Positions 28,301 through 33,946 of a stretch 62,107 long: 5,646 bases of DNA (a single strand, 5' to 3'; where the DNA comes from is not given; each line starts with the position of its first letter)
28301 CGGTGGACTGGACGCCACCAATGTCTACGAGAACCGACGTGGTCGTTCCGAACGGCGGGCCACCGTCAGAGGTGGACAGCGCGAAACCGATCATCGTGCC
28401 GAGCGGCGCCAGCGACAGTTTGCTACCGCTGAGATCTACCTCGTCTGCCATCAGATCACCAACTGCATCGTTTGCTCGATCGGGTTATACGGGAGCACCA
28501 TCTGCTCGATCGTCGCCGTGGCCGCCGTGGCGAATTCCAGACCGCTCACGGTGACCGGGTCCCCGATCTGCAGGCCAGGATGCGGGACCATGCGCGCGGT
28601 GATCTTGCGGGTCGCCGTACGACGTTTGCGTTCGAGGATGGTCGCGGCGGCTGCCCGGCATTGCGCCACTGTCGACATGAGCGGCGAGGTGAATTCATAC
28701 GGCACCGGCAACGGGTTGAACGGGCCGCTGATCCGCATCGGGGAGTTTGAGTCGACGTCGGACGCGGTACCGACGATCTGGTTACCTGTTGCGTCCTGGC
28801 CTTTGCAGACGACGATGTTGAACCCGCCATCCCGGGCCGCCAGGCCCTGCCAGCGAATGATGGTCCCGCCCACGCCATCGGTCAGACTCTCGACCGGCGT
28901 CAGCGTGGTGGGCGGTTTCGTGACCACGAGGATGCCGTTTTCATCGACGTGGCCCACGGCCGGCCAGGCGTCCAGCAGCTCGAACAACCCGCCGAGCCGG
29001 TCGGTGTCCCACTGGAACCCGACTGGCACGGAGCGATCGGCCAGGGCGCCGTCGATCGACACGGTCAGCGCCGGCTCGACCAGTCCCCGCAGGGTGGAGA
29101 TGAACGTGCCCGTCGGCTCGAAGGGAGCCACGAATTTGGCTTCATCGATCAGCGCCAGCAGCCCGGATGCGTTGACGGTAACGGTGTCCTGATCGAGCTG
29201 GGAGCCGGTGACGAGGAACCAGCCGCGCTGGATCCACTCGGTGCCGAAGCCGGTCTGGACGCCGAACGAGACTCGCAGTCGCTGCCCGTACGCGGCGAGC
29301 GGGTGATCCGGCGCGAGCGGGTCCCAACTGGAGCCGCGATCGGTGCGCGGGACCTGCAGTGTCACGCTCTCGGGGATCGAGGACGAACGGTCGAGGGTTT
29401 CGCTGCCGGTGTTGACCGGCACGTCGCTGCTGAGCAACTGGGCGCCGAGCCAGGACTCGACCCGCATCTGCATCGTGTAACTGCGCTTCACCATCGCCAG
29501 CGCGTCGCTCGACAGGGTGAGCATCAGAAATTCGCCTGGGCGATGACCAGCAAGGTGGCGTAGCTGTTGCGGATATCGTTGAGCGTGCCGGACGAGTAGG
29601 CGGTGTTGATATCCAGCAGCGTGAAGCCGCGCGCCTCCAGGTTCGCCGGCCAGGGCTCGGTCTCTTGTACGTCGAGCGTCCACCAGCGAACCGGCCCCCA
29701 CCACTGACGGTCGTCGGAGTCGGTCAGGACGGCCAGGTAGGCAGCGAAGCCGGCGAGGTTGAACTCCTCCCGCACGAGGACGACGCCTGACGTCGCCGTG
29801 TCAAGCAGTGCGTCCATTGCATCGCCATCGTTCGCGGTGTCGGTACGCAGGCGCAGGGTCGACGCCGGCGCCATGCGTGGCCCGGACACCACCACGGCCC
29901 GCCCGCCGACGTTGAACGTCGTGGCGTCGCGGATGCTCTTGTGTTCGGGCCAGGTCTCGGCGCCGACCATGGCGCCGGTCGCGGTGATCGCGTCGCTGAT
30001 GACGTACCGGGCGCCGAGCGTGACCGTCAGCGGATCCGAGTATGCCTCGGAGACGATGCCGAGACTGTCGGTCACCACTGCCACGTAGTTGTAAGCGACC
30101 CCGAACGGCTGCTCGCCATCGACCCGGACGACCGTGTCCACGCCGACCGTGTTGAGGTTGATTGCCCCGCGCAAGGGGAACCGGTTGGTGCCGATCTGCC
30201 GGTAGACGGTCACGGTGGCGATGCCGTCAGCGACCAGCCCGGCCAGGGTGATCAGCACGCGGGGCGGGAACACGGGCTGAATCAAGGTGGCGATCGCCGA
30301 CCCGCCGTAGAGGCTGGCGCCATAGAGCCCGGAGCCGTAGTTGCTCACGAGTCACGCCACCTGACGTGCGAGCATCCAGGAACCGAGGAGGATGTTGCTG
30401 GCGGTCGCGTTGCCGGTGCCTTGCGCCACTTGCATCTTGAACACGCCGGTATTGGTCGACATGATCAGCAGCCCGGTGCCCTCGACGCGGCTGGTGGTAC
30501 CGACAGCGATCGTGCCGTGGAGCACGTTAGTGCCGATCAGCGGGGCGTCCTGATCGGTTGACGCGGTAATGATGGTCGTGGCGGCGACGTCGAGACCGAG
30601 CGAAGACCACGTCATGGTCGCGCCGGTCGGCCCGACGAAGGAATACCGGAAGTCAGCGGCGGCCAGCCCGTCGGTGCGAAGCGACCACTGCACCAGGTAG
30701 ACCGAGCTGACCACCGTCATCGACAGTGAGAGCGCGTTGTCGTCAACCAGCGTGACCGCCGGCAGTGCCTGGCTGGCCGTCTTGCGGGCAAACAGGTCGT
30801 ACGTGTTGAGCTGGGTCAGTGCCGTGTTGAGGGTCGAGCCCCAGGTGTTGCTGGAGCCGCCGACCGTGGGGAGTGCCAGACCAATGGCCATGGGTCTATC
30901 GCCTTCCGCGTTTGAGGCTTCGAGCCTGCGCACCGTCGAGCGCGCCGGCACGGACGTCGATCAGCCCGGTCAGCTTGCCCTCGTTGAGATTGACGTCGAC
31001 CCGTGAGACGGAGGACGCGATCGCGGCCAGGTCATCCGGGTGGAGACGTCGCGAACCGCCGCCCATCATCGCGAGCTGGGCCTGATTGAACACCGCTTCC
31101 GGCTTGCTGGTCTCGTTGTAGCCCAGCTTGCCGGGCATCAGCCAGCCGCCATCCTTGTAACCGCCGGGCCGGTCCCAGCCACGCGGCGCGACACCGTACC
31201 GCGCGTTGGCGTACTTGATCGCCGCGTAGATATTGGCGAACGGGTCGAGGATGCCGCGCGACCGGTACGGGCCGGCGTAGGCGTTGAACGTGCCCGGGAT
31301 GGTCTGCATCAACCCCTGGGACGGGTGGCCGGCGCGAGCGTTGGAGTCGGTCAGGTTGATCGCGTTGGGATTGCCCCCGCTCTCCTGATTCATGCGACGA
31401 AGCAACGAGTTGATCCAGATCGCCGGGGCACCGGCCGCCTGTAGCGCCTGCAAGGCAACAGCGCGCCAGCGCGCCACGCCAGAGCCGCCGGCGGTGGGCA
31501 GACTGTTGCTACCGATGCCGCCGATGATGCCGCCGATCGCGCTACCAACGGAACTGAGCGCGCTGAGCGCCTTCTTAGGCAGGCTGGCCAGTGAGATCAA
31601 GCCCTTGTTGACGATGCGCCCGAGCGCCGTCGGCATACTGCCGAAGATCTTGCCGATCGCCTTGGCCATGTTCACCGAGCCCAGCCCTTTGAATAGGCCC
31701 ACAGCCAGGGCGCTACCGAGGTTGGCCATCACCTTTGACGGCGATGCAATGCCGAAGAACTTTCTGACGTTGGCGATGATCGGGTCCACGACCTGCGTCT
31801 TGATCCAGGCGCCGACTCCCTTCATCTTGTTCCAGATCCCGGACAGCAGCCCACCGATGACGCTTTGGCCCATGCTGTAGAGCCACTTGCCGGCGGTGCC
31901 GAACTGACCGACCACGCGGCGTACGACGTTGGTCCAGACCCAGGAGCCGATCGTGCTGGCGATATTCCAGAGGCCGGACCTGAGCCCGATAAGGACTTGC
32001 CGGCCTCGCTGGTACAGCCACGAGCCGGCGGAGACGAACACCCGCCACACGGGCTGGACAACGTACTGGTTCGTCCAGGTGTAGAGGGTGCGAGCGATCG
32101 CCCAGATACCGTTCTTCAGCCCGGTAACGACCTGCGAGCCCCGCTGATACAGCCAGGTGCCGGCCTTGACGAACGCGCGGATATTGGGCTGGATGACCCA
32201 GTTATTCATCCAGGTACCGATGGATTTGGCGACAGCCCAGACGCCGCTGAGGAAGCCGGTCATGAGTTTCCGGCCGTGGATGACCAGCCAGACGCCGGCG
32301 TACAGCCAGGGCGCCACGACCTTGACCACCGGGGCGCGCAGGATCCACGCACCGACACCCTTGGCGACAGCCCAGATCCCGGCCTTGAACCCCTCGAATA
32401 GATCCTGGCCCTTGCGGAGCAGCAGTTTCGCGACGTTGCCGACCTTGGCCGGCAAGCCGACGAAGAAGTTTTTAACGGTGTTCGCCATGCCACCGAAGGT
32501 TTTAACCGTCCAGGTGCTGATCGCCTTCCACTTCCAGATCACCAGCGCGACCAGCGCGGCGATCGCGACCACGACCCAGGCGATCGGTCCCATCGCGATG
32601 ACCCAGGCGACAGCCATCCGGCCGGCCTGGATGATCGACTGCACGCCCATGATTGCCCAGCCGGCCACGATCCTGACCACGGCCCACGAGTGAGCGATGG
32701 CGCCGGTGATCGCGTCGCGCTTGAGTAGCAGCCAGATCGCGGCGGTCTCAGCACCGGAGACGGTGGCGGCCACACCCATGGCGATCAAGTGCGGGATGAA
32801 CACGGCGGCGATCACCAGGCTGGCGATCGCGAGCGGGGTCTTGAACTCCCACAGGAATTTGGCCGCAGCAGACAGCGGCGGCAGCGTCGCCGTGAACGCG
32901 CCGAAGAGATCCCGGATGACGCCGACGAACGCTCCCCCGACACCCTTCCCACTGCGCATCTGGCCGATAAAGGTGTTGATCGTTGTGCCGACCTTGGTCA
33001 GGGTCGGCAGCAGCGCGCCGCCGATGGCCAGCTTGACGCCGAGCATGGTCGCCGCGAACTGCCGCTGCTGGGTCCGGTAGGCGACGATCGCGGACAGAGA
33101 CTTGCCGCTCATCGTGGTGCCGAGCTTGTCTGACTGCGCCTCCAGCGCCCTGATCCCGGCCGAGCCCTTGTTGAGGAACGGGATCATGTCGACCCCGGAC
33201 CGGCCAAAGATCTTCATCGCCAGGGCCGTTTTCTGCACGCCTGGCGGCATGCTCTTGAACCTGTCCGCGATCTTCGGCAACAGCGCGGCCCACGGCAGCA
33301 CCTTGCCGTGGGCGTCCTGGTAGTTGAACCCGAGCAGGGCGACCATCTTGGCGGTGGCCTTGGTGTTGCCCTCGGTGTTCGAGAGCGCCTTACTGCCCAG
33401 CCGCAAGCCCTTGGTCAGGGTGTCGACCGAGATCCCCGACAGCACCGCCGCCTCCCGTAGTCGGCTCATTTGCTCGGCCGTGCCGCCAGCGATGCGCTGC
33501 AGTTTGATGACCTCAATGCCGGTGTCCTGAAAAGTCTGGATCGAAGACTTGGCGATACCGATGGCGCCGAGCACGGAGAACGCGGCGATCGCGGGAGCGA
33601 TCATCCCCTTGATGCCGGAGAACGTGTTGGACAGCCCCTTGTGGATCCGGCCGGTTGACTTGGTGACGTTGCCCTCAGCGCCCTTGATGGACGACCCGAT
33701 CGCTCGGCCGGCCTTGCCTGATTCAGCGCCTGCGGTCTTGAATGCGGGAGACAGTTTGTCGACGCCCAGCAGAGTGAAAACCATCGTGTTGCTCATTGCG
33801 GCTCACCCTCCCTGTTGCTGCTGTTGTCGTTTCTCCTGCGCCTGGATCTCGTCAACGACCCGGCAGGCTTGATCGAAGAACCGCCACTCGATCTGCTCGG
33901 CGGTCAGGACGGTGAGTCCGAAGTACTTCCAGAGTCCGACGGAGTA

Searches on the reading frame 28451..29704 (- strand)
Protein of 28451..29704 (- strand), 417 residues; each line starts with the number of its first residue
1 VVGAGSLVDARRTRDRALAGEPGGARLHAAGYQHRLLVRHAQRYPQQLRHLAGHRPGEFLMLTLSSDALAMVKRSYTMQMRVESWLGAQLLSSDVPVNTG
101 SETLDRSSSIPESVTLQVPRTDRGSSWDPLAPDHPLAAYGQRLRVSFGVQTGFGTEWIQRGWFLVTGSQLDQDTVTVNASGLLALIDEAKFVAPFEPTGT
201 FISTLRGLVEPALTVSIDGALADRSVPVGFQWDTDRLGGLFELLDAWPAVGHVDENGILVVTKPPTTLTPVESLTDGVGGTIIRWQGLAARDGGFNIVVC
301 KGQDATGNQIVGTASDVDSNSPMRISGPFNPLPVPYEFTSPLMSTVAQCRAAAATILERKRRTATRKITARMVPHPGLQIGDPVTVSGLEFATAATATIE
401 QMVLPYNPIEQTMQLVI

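Call 46: search_protein_families(library=phrogs, proteins=[window:28451-29704:-], max_evalue=0.00001)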
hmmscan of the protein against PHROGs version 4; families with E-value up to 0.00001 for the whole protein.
window:28451-29704:- (417 aa): 1 family
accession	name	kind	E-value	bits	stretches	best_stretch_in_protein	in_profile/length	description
phrog_1887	-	tail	3.1e-31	110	1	57-406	281-642/670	tail protein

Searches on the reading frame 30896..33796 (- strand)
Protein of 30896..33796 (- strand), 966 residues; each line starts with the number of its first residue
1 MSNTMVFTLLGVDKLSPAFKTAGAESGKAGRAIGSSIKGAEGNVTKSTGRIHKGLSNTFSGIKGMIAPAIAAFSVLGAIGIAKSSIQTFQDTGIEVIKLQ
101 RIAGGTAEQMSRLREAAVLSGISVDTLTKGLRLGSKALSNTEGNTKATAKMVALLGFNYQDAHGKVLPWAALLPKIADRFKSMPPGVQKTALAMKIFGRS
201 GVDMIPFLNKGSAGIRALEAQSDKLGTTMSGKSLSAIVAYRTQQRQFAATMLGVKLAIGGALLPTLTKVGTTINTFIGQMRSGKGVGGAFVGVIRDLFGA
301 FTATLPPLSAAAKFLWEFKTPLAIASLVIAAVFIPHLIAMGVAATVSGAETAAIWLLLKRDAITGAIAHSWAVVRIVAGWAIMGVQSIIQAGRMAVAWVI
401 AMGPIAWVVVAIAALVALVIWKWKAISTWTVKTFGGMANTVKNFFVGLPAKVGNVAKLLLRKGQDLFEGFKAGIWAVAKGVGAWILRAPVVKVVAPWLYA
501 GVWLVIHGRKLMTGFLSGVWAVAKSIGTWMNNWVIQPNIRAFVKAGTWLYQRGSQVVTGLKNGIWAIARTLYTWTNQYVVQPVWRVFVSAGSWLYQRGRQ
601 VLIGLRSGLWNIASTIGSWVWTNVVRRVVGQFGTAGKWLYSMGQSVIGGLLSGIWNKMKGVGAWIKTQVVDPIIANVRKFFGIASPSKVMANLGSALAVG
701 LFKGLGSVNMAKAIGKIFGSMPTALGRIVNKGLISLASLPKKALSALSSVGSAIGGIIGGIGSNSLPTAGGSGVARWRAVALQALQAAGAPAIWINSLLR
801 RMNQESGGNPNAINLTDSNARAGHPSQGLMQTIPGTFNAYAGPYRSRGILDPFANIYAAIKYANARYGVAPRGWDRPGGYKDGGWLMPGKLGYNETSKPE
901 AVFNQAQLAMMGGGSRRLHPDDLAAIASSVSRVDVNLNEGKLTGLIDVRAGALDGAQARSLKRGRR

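Call 46: search_protein_families(library=phrogs, proteins=[window:30896-33796:-], max_evalue=0.00001)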
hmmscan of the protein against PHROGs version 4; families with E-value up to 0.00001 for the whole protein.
window:30896-33796:- (966 aa): 23 families
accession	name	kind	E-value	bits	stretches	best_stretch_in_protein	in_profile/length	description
phrog_5448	-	tail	1.5e-52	179.1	2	765-908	2585-2732/3103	tail length tape measure protein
phrog_167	-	tail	2.6e-37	129.2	1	769-904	1298-1438/1555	tail length tape measure protein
phrog_4197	-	tail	4.1e-36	125.2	1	767-911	1434-1583/1783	tail length tape measure protein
phrog_13338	-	unknown function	4.3e-33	115.6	1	44-275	16-246/903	-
phrog_8462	-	tail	8.2e-29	101.8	1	66-583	52-474/672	tail length tape measure protein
phrog_4070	-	tail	2.3e-25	89.9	1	767-902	737-877/989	tail length tape measure protein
phrog_11489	-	unknown function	2.8e-25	89.6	1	773-869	1477-1569/1717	-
phrog_7025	-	tail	4.7e-25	87.9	1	768-911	2338-2484/2880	tail length tape measure protein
phrog_8537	-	unknown function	9.2e-25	88.7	1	766-900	130-270/384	-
phrog_3547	-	tail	5.6e-18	65.1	1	755-887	1325-1472/1767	tail length tape measure protein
phrog_9483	-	tail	5.7e-15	55.9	1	60-254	42-228/657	tail length tape measure protein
phrog_58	-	tail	1e-14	54.9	1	28-724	257-1013/1544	tail length tape measure protein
phrog_3981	-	tail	6.7e-12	46.3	1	30-683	15-463/584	tail length tape measure protein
phrog_1272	-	tail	6.7e-12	45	1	83-577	376-829/1606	tail length tape measure protein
phrog_5493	-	tail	2e-11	44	1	235-715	598-1017/1102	tail length tape measure protein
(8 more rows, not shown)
